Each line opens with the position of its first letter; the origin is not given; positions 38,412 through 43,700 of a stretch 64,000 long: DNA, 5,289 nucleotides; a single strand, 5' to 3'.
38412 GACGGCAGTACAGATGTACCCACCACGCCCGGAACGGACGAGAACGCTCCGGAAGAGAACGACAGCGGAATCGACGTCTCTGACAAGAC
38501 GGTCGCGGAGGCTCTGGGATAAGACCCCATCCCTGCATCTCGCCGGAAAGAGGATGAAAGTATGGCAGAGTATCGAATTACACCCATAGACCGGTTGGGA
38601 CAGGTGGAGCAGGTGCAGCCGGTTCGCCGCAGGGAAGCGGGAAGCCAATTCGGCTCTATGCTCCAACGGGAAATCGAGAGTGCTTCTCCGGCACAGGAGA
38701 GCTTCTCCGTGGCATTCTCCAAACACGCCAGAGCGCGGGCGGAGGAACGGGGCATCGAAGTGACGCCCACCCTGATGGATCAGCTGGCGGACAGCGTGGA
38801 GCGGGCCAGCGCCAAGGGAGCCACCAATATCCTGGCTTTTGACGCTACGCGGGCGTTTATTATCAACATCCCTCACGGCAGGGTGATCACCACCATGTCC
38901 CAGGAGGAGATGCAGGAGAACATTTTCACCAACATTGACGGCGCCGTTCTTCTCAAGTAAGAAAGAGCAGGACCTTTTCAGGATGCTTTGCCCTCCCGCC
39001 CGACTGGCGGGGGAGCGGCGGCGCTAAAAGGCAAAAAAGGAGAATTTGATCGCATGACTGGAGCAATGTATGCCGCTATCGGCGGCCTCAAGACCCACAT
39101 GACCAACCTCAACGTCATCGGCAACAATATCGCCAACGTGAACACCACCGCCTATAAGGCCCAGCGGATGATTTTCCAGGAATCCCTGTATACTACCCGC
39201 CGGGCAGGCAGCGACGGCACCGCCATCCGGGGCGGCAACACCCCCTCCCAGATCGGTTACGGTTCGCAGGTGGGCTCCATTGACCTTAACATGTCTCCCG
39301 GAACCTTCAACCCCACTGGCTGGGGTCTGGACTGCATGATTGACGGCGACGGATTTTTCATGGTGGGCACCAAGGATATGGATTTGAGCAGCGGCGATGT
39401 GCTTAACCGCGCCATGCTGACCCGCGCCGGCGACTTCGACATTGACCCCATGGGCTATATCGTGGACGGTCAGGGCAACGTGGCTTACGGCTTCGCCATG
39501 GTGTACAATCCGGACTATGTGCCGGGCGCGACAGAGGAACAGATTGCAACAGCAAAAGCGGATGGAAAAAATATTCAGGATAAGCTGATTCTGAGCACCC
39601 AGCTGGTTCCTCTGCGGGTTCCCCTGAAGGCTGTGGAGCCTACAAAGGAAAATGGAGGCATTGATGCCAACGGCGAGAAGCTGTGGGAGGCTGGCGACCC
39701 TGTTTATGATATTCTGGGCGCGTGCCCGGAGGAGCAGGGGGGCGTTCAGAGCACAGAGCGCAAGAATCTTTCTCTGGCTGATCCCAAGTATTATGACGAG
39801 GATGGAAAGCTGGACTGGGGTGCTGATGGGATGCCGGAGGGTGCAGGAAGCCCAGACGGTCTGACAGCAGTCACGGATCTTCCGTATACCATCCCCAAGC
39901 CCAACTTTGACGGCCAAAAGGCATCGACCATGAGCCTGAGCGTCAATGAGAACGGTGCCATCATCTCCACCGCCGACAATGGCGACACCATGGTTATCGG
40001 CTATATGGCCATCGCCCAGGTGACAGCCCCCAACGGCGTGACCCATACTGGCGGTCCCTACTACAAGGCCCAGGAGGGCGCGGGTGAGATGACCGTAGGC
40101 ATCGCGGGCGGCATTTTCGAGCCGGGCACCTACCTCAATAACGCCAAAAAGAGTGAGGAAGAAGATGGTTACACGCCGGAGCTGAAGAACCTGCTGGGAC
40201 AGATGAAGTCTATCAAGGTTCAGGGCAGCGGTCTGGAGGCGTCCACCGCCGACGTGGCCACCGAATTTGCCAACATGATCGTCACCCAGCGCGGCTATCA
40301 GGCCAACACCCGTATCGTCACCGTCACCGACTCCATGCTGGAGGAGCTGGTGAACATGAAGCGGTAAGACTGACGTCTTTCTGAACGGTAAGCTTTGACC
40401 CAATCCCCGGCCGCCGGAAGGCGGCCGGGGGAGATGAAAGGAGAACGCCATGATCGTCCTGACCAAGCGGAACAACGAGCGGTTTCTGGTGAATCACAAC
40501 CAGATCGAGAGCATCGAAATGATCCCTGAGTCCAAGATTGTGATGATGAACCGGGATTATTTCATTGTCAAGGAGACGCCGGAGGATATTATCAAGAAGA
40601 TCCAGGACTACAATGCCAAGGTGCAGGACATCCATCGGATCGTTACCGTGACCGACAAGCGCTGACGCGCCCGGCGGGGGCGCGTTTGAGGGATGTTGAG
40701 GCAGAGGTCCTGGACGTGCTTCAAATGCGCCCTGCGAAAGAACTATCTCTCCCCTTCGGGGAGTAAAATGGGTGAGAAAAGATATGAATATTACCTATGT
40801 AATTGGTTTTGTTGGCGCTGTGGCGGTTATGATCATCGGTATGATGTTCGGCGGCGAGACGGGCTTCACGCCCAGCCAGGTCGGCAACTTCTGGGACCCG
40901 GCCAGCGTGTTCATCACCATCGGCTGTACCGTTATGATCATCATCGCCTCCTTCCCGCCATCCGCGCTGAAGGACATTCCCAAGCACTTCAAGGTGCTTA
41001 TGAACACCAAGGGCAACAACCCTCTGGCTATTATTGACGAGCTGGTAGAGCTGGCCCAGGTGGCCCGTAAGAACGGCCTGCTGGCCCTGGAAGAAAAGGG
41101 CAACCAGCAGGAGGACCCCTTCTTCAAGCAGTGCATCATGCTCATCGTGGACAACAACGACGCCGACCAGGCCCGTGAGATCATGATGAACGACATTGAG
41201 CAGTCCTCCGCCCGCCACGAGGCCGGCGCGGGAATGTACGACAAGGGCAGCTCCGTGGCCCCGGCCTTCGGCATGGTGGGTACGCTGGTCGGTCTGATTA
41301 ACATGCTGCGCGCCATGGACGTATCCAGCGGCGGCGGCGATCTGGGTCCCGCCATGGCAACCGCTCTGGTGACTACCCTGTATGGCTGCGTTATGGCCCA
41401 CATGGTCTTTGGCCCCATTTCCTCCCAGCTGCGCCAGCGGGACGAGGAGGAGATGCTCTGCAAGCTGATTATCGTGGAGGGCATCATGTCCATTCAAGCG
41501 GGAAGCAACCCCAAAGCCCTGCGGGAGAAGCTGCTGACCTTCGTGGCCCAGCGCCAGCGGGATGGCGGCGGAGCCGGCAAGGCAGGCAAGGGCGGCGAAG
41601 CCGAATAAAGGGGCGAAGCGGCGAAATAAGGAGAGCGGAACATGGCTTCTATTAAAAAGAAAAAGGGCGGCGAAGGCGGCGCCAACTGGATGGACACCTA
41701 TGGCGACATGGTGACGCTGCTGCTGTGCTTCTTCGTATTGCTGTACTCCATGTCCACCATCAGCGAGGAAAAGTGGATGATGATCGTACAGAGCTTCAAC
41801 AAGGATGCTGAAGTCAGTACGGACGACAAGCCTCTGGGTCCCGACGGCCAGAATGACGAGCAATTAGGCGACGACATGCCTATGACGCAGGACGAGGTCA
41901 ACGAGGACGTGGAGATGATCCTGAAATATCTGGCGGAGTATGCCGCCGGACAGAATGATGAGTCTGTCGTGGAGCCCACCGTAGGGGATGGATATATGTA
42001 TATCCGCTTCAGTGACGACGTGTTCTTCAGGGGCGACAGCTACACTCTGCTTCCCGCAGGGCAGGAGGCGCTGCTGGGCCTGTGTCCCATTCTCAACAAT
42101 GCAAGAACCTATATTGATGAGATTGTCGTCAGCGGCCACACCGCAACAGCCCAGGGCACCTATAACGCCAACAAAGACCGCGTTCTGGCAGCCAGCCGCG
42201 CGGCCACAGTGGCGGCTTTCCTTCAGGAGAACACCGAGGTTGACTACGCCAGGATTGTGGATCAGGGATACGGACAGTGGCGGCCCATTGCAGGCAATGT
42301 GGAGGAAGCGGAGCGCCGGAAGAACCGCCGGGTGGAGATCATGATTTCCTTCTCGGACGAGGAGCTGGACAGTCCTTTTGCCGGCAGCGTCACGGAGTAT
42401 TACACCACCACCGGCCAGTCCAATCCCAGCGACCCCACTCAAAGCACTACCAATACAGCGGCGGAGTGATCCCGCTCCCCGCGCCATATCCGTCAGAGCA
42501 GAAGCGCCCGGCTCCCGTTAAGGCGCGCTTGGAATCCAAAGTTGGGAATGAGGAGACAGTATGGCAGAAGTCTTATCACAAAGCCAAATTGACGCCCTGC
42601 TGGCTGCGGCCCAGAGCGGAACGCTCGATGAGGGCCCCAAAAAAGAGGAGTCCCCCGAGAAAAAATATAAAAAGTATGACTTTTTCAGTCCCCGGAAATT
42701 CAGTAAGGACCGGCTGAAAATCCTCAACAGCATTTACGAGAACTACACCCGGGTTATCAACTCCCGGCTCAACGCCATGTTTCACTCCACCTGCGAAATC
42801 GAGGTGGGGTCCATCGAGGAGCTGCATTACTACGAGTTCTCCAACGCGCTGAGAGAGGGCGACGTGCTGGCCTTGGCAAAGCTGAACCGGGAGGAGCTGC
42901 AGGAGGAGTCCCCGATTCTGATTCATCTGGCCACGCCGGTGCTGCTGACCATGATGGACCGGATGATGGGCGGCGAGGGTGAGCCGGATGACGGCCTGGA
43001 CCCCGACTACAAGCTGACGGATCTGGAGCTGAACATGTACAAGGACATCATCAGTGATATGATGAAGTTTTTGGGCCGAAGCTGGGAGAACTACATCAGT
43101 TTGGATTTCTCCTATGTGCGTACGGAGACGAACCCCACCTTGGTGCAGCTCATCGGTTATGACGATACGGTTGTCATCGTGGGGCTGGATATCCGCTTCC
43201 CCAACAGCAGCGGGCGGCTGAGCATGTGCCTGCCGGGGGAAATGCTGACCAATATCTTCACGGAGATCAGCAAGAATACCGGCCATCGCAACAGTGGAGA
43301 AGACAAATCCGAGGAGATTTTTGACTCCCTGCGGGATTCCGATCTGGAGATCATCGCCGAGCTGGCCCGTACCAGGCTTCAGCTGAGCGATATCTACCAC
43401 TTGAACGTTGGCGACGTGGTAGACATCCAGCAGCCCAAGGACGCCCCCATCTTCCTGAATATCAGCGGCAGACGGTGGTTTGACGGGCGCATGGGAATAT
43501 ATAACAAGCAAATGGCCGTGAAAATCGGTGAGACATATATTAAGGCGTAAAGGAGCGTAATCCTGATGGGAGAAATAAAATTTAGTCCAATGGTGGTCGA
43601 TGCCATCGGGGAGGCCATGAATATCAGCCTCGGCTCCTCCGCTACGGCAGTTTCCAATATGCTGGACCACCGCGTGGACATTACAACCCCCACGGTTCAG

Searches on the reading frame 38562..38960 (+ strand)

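Call 31: search_protein_families(library=pfam, proteins=[window:38562-38960:+], max_evalue=0.001)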
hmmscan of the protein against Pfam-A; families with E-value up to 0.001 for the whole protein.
window:38562-38960:+ (132 aa): 1 family
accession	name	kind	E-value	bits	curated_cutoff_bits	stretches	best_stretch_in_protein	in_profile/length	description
PF12611.13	Flagellar_put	-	7.9e-13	48.4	21.1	1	108-130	2-24/24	Putative flagellar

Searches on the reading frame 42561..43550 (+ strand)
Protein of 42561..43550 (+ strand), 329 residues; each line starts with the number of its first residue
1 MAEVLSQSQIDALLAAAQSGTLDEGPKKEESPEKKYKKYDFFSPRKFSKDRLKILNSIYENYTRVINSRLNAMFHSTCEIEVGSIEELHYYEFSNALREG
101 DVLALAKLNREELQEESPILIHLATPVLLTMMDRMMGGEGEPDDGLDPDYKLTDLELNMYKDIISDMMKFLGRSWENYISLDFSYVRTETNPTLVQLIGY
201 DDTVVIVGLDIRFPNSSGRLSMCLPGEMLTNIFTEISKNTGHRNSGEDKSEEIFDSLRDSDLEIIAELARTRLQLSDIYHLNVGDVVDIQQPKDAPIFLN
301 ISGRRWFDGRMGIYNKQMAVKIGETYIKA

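Call 81: search_protein_families(library=pfam, proteins=[window:42561-43550:+], max_evalue=0.01)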
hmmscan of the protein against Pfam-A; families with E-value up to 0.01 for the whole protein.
window:42561-43550:+ (329 aa): 2 families
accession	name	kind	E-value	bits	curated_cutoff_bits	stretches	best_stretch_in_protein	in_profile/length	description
PF02154.20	FliM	-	1.2e-33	117.1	27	1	39-233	1-189/192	Flagellar motor switch protein FliM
PF01052.25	FliMN_C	-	1e-17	64.3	23.8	1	256-324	2-70/73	Type III flagellar switch regulator (C-ring) FliN C-term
